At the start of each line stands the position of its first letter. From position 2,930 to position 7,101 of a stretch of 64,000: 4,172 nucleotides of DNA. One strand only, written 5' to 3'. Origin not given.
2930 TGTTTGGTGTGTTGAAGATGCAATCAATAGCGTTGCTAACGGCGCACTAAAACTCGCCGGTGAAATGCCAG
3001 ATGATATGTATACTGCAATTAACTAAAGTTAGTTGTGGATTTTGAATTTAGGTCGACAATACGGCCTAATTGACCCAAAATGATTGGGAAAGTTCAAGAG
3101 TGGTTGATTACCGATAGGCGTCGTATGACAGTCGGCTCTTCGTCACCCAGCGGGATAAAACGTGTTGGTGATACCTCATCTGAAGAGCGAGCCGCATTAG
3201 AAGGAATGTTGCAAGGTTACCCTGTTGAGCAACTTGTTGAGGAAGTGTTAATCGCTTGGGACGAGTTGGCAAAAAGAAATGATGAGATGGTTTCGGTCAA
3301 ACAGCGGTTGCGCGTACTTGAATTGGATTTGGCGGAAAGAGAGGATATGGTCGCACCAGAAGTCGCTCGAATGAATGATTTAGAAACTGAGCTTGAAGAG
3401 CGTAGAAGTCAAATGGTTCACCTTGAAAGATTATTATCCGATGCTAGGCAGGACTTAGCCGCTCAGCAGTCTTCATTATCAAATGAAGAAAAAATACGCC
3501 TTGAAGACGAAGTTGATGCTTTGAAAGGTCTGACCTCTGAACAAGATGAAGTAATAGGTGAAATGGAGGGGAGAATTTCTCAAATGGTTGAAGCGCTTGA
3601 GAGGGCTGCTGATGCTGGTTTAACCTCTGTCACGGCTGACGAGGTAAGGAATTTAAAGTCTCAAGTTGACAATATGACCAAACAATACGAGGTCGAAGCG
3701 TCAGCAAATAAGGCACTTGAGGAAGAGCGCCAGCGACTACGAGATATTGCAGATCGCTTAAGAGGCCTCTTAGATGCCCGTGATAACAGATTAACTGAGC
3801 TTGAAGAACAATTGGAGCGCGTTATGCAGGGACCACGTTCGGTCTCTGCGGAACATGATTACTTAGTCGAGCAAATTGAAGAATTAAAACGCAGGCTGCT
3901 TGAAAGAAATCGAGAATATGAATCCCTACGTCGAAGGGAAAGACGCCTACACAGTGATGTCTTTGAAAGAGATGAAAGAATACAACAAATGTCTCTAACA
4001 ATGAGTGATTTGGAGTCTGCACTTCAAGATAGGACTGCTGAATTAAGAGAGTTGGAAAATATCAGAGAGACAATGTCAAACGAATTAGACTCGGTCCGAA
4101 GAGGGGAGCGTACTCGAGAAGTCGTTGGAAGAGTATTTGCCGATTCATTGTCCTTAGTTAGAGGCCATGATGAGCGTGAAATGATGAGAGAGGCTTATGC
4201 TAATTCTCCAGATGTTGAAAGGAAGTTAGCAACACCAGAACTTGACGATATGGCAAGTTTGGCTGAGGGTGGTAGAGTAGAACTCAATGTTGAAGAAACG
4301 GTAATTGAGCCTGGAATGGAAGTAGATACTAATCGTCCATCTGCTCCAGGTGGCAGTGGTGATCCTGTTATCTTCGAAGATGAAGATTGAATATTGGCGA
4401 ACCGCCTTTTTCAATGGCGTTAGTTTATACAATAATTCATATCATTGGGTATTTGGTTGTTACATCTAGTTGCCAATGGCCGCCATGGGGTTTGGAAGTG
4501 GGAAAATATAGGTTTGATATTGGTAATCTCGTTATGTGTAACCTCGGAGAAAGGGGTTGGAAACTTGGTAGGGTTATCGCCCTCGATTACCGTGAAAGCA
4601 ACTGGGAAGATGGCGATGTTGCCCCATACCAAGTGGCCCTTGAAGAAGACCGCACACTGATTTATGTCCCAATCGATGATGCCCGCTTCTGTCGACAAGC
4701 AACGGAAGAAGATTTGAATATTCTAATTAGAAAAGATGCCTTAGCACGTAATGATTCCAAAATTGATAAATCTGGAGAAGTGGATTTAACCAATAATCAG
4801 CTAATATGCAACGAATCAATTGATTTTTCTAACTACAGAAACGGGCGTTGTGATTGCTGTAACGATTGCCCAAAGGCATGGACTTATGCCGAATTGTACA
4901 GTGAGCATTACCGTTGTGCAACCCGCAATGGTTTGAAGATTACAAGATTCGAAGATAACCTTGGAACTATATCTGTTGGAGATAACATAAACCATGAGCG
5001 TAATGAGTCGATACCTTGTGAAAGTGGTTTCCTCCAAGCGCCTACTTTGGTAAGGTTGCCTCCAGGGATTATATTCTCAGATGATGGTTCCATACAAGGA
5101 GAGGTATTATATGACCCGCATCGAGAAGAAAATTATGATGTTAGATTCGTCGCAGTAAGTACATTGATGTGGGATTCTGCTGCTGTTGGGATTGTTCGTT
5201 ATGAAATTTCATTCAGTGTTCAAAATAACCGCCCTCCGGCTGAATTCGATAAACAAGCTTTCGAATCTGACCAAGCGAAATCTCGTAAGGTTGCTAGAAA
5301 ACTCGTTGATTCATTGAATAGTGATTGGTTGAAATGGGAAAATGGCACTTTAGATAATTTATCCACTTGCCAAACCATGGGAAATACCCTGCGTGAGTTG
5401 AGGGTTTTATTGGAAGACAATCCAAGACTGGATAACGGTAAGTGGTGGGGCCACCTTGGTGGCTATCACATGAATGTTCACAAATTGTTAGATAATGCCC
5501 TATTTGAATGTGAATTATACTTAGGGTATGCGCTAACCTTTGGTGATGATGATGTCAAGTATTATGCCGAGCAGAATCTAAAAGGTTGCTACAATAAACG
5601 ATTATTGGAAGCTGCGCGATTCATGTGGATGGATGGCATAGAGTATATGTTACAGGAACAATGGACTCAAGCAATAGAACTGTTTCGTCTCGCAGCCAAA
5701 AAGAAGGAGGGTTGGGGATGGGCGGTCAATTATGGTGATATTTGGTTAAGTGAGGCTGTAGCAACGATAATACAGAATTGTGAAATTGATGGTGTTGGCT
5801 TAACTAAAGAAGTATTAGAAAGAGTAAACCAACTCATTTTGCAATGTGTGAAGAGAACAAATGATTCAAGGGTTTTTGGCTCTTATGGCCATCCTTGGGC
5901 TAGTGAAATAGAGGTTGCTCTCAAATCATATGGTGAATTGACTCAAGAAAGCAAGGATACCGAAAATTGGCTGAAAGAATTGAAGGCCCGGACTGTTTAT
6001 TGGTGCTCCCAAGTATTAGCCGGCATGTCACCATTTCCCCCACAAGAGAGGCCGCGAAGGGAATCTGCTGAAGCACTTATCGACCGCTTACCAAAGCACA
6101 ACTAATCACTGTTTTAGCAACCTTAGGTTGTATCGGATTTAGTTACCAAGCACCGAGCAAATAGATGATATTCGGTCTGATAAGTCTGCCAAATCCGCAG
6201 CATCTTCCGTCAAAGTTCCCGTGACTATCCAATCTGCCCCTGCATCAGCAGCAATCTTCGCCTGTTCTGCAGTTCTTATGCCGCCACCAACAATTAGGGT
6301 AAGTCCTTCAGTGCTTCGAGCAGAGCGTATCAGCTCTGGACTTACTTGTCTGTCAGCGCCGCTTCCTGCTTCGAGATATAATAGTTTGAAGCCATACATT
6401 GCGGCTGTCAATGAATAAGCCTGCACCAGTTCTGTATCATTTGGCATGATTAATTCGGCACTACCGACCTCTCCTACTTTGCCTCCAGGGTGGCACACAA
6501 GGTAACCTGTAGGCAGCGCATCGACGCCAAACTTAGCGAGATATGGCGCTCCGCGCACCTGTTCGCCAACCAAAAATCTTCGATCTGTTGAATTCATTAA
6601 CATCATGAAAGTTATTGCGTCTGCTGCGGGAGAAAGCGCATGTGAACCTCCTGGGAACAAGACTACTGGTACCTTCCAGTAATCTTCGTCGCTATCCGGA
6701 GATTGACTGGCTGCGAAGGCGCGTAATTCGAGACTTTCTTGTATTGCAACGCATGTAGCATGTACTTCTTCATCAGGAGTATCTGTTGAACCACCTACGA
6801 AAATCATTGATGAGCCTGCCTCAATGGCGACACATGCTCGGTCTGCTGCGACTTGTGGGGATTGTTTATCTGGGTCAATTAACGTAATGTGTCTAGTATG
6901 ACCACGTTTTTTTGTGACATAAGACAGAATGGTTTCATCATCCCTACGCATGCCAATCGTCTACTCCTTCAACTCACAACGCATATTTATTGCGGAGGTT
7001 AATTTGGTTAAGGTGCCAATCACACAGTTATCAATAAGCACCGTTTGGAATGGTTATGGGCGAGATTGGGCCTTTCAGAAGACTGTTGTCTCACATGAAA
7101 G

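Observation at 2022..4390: Actin + long coiled-coil gene pair: a possible two-component cytoskeletal or segregation module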

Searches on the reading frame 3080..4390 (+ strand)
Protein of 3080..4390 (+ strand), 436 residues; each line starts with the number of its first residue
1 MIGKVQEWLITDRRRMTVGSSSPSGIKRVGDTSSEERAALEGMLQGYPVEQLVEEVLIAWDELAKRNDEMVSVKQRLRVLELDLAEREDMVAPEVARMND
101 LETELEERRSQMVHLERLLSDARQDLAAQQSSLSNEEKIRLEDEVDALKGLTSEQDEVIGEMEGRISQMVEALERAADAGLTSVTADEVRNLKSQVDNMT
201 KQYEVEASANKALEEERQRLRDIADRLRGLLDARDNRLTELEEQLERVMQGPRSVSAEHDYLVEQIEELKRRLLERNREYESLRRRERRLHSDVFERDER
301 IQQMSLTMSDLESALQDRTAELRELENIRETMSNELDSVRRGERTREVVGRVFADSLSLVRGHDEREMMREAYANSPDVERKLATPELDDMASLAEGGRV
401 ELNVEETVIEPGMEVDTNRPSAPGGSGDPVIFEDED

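Call 3: search_protein_families(library=pfam, proteins=[window:3080-4390:+], max_evalue=0.1)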
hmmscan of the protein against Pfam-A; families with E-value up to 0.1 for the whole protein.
window:3080-4390:+ (436 aa): 3 families
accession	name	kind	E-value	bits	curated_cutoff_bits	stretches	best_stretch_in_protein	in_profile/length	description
PF04513.17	Baculo_PEP_C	-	3.6e-05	24.3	38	1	111-200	14-105/140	Baculovirus polyhedron envelope protein, PEP, C terminus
PF14613.12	HAM1_C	-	0.0061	17.1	27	1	182-296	35-151/162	HAM1-like, C-terminal domain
PF04382.18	SAB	-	0.019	15.5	27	1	266-292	19-45/50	SAB domain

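Call 4: search_protein_families(library=ncbifam, proteins=[window:3080-4390:+], max_evalue=0.1)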
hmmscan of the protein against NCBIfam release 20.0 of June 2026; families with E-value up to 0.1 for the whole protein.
window:3080-4390:+ (436 aa): 11 families
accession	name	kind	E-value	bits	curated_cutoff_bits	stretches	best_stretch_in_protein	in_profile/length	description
TIGR02168.1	SMC_prok_B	equivalog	5.4e-10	37.7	567.35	1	64-340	668-944/1181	chromosome segregation protein SMC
TIGR02169.1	SMC_prok_A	equivalog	3.3e-09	35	729.4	1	59-339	708-985/1165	chromosome segregation protein SMC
NF043058.1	T4SS_LegC2C7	subfamily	1.7e-05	23.9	350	1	187-271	143-224/348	LegC2/C7 family Dot/Icm T4SS effector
NF045487.1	ASRP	equivalog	4e-05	22.4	300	1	65-340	187-435/593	archaea-specific SMC-related protein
TIGR04523.1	Mplasa_alph_rch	subfamily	0.00023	19.3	270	1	96-328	75-618/745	helix-rich protein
NF041034.1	Rad50_Sulf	equivalog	0.0012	16.8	1000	1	187-341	468-622/872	DNA double-strand break repair ATPase Rad50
NF003413.0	PRK04778.1-7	equivalog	0.0059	15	556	0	188-344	255-412/564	septation ring formation regulator EzrA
NF041035.1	Rad50_Halo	equivalog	0.016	13.6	1000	1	75-341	187-440/883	DNA double-strand break repair ATPase Rad50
NF003409.0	PRK04778.1-3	equivalog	0.047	12.4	562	0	239-364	312-433/570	septation ring formation regulator EzrA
NF003034.1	PRK03918.1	equivalog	0.061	11.3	700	1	193-391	188-389/878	DNA double-strand break repair ATPase Rad50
TIGR00996.1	Mtu_fam_mce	paralog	0.089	12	140.5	1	146-250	188-287/291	MCE family protein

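Call 8: find_homologous_proteins(query=window:3080-4390:+, max_evalue=0.001)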
Query window:3080-4390:+ (436 aa): 1377 proteins with E <= 0.001 among 8000 candidates; the best 120 are listed.
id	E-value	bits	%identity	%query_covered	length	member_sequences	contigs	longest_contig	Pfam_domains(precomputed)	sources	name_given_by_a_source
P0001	3.4e-250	848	95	100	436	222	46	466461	-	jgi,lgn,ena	-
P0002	1.2e-249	846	100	97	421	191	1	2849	-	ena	-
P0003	7.2e-245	830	93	100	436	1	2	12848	-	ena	-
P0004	1.6e-244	829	93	100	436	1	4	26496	-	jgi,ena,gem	-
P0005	2.1e-244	829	93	100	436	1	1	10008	-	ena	-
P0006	2.4e-244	829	93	100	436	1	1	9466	-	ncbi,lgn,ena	-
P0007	4.1e-244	828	93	100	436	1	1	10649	-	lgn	-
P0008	1.4e-243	826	92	100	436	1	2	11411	-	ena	-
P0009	2.3e-243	825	92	100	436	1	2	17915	-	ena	-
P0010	3.3e-243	825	92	100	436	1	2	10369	-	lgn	-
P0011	5.8e-243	824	92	100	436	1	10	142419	-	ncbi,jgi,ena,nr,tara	ncbi:MAG TPA: hypothetical protein HA354_02720 [Candidatus Poseidoniaceae archaeon]|nr:hypothetical 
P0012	9.0e-243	823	93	100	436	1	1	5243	-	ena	-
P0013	1.6e-241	819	92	100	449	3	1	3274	-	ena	-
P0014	8.2e-239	810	95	97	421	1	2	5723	-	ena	-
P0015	1.1e-238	810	95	97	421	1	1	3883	-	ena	-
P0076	9.6e-210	715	84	97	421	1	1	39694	PF24161.2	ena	-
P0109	8.5e-192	656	77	97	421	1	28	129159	PF28422.1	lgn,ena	-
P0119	2.2e-190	651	76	97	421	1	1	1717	PF28422.1,PF24161.2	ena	-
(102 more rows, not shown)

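Call 12: search_protein_families(library=pfam, proteins=[P0119, P0076, P0109], max_evalue=1)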
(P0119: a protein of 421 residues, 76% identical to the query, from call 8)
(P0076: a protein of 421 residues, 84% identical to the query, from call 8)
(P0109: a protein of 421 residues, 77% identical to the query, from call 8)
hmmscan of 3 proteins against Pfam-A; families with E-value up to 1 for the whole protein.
P0119 (421 aa): 6 families
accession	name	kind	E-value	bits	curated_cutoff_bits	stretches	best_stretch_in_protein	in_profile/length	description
PF19220.6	Rod_CreS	-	0.017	14.7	100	1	48-163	15-132/359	Crescentin, rod domain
PF05266.19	DUF724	-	0.16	12.3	38.4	0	48-147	90-177/188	Protein of unknown function (DUF724)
PF15679.10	DUF4665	-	0.3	12.1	27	0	93-127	43-77/99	Domain of unknown function (DUF4665)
PF04382.18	SAB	-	0.62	10.7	27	1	251-276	19-44/50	SAB domain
PF20279.3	CTD12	-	0.64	10.9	25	1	172-288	14-125/144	C-terminal domain 12 of the ABC-three component (ABC-3C) systems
PF10018.14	Med4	-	0.68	10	26.9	1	256-303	15-62/190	Vitamin-D-receptor interacting Mediator subunit 4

P0076 (421 aa): 10 families
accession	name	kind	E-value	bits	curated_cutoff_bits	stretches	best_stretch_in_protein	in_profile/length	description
PF16523.10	betaPIX_CC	-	0.0048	17.2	26.8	1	171-206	38-73/85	betaPIX coiled coil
PF17078.10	SHE3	-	0.012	15.8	30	1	171-269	16-114/228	SWI5-dependent HO expression protein 3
PF14197.11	Cep57_CLD_2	-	0.035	14.6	27.1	1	173-204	4-35/67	Centrosome localisation domain of PPC89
PF04513.17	Baculo_PEP_C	-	0.035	14.6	38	0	180-234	21-76/140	Baculovirus polyhedron envelope protein, PEP, C terminus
PF04382.18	SAB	-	0.063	13.8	27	1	251-276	19-44/50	SAB domain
PF17060.10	MPS2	-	0.15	11.5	28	1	112-270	119-274/395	Monopolar spindle protein 2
PF19220.6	Rod_CreS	-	0.3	10.5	100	0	173-303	28-201/359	Crescentin, rod domain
PF02601.20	Exonuc_VII_L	-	0.31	10.9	35.9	1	69-184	149-269/315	Exonuclease VII, large subunit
PF06818.20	Fez1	-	0.47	11.3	34.4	1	47-203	25-164/199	Fez1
PF05266.19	DUF724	-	0.7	10.2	38.4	0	180-308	62-182/188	Protein of unknown function (DUF724)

P0109 (421 aa): 2 families
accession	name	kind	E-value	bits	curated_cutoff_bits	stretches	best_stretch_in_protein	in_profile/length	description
PF04382.18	SAB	-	0.029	14.9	27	1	251-276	19-44/50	SAB domain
PF06810.17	Phage_scaffold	-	0.59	10.5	35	0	223-303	9-89/170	Phage capsid assembly scaffolding protein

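Call 38: search_solved_structures(query=window:3125-4390:+, max_evalue=0.01)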
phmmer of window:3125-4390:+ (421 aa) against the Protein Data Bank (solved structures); distinct sequences matched with E-value up to 0.01: 0.

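Call 59: predict_structure(alignment_id=A2)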
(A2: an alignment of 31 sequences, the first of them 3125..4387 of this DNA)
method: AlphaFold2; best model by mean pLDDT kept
length: 421 residues; sequences in the alignment: 31
mean_pLDDT: 79.6   pTM: 0.23
mean pLDDT of the five models: 79.6, 77.8, 76.1, 75.8, 74.5
residues with pLDDT >= 90: 178; 70-90: 137; 50-70: 61; < 50: 45
segments of 3 or more residues with pLDDT < 50: 1-15, 394-396, 398-413, 415-421
pLDDT, mean of each block of 10 residues (from residue 1): 36 50 69 82 90 93 92 88 93 94 94 87 91 94 93 85 59 76 88 89 90 91 86 62 81 94 94 94 95 95 94 92 85 80 79 66 53 68 62 51 44 45 41
secondary structure, 60 per line:
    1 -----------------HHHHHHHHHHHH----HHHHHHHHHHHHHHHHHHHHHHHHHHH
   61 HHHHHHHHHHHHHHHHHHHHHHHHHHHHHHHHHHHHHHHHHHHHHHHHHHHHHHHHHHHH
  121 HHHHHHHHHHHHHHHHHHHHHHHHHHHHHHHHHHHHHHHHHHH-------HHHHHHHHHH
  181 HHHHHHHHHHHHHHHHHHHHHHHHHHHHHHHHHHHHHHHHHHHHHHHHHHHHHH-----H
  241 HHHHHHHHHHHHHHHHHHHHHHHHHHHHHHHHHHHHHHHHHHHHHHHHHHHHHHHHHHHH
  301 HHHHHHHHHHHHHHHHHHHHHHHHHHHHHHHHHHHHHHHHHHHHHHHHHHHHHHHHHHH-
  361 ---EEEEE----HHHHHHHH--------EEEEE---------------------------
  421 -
elements in order: H18-29 H34-163 H171-234 H240-359 E364-368 H373-380 E389-393

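Call 64: fold_search(model_id=the predicted structure, library=pdb)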
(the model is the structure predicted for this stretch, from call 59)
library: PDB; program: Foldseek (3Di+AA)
matches with E <= 10: 37; with E <= 0.001: 0
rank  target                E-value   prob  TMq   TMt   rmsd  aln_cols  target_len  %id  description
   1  3j9q_A                6.9e-01  0.20  0.08  0.09  14.0        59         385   22  Atomic structures of a bactericidal contractile nanotube in its pre- and post-contraction states (released 2015-04-01)
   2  9cc7_I                1.1e+00  0.11  0.06  0.06  20.2        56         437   16  Bacteriophage PhiTE extended connector complex (released 2025-04-16)
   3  9cc7_J                1.3e+00  0.11  0.06  0.06  22.2        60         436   13  Bacteriophage PhiTE extended connector complex (released 2025-04-16)
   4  9cuy_A                1.3e+00  0.10  0.06  0.05  23.3        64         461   14  Bacteriophage PhiTE extended baseplate (released 2025-04-16)
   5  9cb9_A                1.3e+00  0.10  0.06  0.05  22.5        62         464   14  Bacteriophage PhiTE extended tail (released 2025-04-16)
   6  9cuy_C                1.4e+00  0.10  0.06  0.05  22.5        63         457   13  Bacteriophage PhiTE extended baseplate (released 2025-04-16)
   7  5ool_W                1.4e+00  0.09  0.06  0.16  11.6        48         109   10  Structure of a native assembly intermediate of the human mitochondrial ribosome with unfolded interfacial rRNA (released 2017-09-13)
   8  7oi6_W                2.3e+00  0.06  0.06  0.18  11.1        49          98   14  Cryo-EM structure of late human 39S mitoribosome assembly intermediates, state 1 (released 2021-10-13)
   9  4v19_0                2.5e+00  0.06  0.06  0.15  11.7        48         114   10  Structure of the large subunit of the mammalian mitoribosome, part 1 of 2 (released 2014-10-08)
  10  3j9r_0                2.6e+00  0.08  0.08  0.09  12.0        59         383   22  Atomic structures of a bactericidal contractile nanotube in its pre- and post-contraction states (released 2015-04-01)
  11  7odr_W                3.5e+00  0.06  0.06  0.16  11.6        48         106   10  State A of the human mitoribosomal large subunit assembly intermediate (released 2021-06-23)
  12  3j9m_W                3.5e+00  0.06  0.06  0.15  13.4        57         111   10  Structure of the human mitochondrial ribosome (class 1) (released 2015-04-15)
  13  6u5b_A                3.7e+00  0.07  0.08  0.09  13.2        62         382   21  CryoEM Structure of Pyocin R2 - precontracted - baseplate (released 2020-04-15)
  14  9cuy_E                3.7e+00  0.07  0.06  0.06  18.4        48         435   12  Bacteriophage PhiTE extended baseplate (released 2025-04-16)
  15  9mkb_AK               4.0e+00  0.10  0.09  0.06  17.9        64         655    8  Structure of the bacteriophage T4 portal-neck-tail complex (released 2025-12-24)
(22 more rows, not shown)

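Call 84: search_protein_families(library=padloc, proteins=[window:3125-4390:+], max_evalue=0.01)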
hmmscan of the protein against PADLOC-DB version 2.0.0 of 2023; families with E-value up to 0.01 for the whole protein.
window:3125-4390:+ (421 aa): 6 families
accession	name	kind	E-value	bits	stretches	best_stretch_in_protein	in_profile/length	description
PDLC00580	JetC3|JetC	-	1.3e-06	25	1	178-373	234-430/1068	DUF3584 domain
PDLC00006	DruC1|DruC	-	0.00039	17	0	50-209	158-320/626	Unknown function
PDLC00582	JetC3|JetC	-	0.00046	16.1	1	104-330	782-1007/1472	DUF3584 domain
PDLC00553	JetC2|JetC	-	0.0012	14.8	1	171-314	853-994/1361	DUF3584 domain; MukB-like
PDLC03865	LmuB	-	0.0013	15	1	82-318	251-484/1007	-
PDLC00581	JetC3|JetC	-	0.0089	11.8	0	185-312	785-911/1473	DUF3584 domain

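Call 85: search_protein_families(library=phrogs, proteins=[window:3125-4390:+], max_evalue=0.01)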
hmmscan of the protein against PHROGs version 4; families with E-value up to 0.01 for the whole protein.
window:3125-4390:+ (421 aa): 3 families
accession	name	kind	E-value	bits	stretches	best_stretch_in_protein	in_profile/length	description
phrog_36335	-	unknown function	0.00048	20.9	0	52-120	81-149/165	-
phrog_1686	-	tail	0.0016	17.3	1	36-321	495-759/1224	tail length tape measure protein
phrog_1293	-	tail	0.0018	17.1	1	173-305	23-154/1424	tail length tape measure protein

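Call 87: find_related_loci(query=window:3125-4387:+, collection=viral_contigs, flank=5000)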
Query window:3125-4387:+ (421 aa) in viral_contigs; peptide patterns used: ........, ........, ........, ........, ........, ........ (x = any residue, [..] = any of these).
1 stretches matched a pattern, but none encodes a relative of the query by tblastn (E <= 1e-3).

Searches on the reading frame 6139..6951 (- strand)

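Call 3: search_protein_families(library=pfam, proteins=[window:6139-6951:-], max_evalue=0.1)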
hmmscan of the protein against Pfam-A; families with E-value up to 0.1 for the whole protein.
window:6139-6951:- (270 aa): 7 families
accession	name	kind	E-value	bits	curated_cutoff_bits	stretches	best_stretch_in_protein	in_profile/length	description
PF01884.23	PcrB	-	2.6e-42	145.3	23.9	2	92-253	57-216/226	PcrB family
PF00977.27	His_biosynth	-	1e-05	25.5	23.6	1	189-261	47-119/228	Histidine biosynthesis protein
PF01081.25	Aldolase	-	0.0062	16.4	27.8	1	206-255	48-97/196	KDPG and KHG aldolase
PF02581.23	TMP-TENI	-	0.0091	15.8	27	1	209-247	86-124/180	Thiamine monophosphate synthase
PF02310.24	B12-binding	-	0.02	15.2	32.1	1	197-249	61-115/121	B12 binding domain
PF13714.12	PEP_mutase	-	0.029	14.4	31.5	0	28-77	152-199/240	Phosphoenolpyruvate phosphomutase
PF04131.20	NanE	-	0.036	13.7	27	0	213-246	141-174/192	Putative N-acetylmannosamine-6-phosphate epimerase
